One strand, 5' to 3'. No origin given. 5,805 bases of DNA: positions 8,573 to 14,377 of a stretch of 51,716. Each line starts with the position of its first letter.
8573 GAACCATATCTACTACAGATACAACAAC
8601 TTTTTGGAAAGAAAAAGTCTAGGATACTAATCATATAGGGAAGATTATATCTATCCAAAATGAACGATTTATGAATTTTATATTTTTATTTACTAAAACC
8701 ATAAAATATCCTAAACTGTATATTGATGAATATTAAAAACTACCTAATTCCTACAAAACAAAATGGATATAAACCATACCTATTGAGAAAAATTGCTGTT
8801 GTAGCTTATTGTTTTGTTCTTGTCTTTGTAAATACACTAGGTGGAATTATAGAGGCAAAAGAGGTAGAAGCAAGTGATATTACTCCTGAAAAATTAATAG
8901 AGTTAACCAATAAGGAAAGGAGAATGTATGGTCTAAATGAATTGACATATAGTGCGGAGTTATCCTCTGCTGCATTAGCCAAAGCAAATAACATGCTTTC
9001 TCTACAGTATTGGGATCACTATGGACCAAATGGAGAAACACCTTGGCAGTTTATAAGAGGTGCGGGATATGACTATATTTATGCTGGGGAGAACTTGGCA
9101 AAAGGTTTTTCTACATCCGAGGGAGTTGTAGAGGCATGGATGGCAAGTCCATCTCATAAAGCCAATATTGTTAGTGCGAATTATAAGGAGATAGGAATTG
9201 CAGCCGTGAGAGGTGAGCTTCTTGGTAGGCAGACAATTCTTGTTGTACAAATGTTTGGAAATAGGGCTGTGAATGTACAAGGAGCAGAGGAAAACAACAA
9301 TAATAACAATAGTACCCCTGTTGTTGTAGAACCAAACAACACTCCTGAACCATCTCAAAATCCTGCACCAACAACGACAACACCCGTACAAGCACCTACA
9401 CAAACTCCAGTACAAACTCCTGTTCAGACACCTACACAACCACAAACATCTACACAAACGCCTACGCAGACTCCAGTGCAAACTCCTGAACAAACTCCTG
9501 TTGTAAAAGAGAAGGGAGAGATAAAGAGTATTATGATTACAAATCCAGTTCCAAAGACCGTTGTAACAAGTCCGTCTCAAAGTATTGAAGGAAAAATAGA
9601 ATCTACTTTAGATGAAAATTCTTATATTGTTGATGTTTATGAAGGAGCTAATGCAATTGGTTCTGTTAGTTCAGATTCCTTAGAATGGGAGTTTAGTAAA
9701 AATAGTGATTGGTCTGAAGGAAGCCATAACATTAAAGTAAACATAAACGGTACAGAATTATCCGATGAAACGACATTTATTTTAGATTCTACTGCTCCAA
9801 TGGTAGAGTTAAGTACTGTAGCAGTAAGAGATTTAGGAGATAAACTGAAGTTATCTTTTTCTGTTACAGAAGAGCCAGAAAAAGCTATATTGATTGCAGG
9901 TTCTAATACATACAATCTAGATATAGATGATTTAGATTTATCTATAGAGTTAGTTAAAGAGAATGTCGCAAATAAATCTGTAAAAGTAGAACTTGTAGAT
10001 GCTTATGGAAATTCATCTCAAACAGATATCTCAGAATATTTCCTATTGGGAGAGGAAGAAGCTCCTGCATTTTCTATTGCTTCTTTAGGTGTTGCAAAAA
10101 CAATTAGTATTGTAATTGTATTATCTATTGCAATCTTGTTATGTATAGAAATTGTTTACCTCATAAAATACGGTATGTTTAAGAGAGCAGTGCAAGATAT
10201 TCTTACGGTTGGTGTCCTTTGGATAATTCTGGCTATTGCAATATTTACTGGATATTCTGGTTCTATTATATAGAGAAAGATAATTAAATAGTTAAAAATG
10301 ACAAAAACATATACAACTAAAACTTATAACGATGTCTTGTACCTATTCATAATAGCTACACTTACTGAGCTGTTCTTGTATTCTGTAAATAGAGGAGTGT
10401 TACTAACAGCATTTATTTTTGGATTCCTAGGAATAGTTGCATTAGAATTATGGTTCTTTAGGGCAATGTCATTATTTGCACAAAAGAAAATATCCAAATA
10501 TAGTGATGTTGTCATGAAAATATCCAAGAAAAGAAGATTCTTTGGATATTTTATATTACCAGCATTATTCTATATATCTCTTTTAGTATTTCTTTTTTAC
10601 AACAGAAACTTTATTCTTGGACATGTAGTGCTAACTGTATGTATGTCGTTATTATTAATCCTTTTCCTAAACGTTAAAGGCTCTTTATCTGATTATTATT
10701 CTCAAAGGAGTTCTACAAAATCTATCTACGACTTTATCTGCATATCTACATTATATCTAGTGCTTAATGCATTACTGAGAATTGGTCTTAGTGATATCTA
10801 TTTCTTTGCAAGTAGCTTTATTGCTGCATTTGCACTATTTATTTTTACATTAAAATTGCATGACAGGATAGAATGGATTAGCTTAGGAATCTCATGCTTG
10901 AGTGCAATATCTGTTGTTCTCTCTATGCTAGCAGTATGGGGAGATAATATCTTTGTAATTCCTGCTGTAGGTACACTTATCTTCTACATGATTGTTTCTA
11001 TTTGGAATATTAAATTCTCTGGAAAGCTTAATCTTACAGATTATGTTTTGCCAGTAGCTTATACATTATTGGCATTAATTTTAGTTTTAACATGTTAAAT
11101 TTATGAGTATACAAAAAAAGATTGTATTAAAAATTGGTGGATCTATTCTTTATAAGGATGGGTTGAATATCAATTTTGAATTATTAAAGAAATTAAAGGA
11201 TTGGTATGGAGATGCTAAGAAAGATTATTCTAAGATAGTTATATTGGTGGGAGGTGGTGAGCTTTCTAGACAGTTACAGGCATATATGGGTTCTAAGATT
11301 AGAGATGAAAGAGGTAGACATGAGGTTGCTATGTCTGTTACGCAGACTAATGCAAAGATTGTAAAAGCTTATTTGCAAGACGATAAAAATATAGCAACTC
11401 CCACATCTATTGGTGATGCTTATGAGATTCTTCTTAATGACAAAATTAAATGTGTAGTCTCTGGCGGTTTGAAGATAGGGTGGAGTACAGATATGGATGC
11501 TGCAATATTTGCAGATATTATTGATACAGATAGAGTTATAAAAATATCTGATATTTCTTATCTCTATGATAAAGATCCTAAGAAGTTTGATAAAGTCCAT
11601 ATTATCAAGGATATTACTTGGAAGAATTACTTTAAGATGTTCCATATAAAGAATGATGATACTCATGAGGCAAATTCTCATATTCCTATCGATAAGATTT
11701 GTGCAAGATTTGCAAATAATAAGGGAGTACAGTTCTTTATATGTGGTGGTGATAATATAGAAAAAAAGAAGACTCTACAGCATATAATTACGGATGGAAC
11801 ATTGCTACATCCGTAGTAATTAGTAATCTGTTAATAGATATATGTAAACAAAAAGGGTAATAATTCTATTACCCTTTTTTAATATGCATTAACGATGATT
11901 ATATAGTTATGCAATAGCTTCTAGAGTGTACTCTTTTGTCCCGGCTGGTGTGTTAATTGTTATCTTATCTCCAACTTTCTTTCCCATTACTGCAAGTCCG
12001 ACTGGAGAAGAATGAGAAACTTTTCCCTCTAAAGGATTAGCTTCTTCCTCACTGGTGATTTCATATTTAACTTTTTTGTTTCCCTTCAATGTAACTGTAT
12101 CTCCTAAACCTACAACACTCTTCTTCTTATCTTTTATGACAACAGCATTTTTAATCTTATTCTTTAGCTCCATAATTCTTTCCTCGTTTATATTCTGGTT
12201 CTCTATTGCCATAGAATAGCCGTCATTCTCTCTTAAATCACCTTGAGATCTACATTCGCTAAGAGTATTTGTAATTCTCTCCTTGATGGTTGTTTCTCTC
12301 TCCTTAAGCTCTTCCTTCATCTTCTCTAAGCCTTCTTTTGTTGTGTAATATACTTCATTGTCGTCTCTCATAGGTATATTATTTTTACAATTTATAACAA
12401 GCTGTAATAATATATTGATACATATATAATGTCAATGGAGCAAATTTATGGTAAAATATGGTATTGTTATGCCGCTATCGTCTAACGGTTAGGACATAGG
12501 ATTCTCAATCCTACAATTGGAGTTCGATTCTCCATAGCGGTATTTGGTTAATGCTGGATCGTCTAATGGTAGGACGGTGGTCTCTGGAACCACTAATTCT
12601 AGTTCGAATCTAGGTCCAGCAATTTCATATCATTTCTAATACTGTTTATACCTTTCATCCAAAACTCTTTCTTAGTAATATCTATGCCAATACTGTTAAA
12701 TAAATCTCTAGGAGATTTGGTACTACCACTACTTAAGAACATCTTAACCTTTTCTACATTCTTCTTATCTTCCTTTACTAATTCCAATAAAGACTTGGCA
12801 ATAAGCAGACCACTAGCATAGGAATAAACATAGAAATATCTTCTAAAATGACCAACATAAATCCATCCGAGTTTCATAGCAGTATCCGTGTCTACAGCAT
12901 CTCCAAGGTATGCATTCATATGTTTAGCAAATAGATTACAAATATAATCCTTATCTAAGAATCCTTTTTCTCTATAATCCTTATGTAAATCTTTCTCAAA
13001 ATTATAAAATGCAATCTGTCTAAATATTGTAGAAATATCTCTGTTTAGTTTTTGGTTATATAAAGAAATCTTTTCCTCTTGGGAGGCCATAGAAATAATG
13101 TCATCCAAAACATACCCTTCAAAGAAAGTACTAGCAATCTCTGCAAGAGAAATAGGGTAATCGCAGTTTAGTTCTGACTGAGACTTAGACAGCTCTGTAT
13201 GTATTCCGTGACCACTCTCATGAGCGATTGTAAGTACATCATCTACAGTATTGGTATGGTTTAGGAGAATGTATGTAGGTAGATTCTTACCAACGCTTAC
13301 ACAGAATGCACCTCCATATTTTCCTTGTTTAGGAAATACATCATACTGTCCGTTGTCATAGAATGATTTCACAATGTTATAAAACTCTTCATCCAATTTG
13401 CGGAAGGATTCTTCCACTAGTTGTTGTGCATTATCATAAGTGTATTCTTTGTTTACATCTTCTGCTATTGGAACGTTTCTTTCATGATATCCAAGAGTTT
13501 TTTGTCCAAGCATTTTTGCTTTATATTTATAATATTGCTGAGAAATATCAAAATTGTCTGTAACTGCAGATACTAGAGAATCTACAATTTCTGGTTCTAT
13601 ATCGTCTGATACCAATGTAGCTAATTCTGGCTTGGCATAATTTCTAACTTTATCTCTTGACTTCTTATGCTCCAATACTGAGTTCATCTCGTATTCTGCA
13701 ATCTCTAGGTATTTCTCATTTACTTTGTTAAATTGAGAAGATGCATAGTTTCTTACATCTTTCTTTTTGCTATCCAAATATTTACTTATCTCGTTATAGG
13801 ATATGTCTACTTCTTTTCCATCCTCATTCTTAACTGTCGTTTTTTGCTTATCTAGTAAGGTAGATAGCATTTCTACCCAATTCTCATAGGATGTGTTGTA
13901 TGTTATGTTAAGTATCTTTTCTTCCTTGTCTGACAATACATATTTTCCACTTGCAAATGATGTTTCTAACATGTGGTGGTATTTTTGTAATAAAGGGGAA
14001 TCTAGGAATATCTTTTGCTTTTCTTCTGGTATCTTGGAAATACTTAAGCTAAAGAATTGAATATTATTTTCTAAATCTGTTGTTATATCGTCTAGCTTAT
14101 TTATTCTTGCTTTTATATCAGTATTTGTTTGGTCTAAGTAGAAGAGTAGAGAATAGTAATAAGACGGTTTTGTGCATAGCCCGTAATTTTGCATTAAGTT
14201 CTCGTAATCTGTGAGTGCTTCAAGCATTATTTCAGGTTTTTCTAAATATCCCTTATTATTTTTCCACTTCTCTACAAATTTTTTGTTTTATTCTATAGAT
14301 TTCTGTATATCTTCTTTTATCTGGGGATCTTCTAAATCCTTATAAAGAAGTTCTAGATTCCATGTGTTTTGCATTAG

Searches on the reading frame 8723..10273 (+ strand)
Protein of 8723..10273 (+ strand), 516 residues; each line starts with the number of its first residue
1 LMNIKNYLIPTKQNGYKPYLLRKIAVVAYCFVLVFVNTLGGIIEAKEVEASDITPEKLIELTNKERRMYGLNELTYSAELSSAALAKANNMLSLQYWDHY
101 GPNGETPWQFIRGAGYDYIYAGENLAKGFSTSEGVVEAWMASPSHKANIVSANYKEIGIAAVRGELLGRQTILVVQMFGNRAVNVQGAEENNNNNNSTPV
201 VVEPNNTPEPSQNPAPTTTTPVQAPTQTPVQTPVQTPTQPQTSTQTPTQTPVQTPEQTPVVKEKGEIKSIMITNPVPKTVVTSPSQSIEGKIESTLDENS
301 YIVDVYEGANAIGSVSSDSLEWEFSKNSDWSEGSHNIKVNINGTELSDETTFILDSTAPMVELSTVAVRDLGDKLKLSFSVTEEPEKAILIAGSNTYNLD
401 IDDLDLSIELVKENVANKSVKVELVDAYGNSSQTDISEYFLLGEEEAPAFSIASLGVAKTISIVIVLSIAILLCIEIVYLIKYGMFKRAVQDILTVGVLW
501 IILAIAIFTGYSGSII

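Call 79: search_protein_families(library=pfam, proteins=[window:8723-10273:+], max_evalue=0.001)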
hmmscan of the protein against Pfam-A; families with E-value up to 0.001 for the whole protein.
window:8723-10273:+ (516 aa): 1 family
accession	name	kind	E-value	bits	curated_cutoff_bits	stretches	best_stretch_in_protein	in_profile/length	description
PF00188.32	CAP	-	1.4e-19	71.5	21.1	1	60-174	2-113/117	Cysteine-rich secretory protein family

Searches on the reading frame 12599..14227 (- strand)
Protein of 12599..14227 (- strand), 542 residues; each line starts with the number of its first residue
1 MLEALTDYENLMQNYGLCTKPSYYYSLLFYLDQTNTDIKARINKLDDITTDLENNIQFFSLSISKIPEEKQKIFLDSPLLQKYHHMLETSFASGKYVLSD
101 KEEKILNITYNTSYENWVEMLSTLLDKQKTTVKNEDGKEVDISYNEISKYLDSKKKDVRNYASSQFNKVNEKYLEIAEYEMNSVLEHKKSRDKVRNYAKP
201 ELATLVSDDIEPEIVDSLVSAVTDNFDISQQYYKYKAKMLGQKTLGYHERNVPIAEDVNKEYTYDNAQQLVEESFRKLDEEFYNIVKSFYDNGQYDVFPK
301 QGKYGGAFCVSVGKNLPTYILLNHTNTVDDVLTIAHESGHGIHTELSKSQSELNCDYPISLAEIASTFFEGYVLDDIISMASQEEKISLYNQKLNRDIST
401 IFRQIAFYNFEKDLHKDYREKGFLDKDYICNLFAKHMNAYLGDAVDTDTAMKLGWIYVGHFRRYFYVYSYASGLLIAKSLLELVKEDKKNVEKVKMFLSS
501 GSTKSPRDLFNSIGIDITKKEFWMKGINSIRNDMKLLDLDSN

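Call 79: search_protein_families(library=pfam, proteins=[window:12599-14227:-], max_evalue=0.001)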
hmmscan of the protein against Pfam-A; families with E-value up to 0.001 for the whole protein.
window:12599-14227:- (542 aa): 2 families
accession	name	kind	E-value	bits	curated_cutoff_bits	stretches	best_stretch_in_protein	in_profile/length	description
PF01432.26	Peptidase_M3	-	3.8e-39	135.8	27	1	151-527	3-455/457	Peptidase family M3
PF08439.15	Peptidase_M3_N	-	1.3e-09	38.6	25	1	63-118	2-58/70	Oligopeptidase F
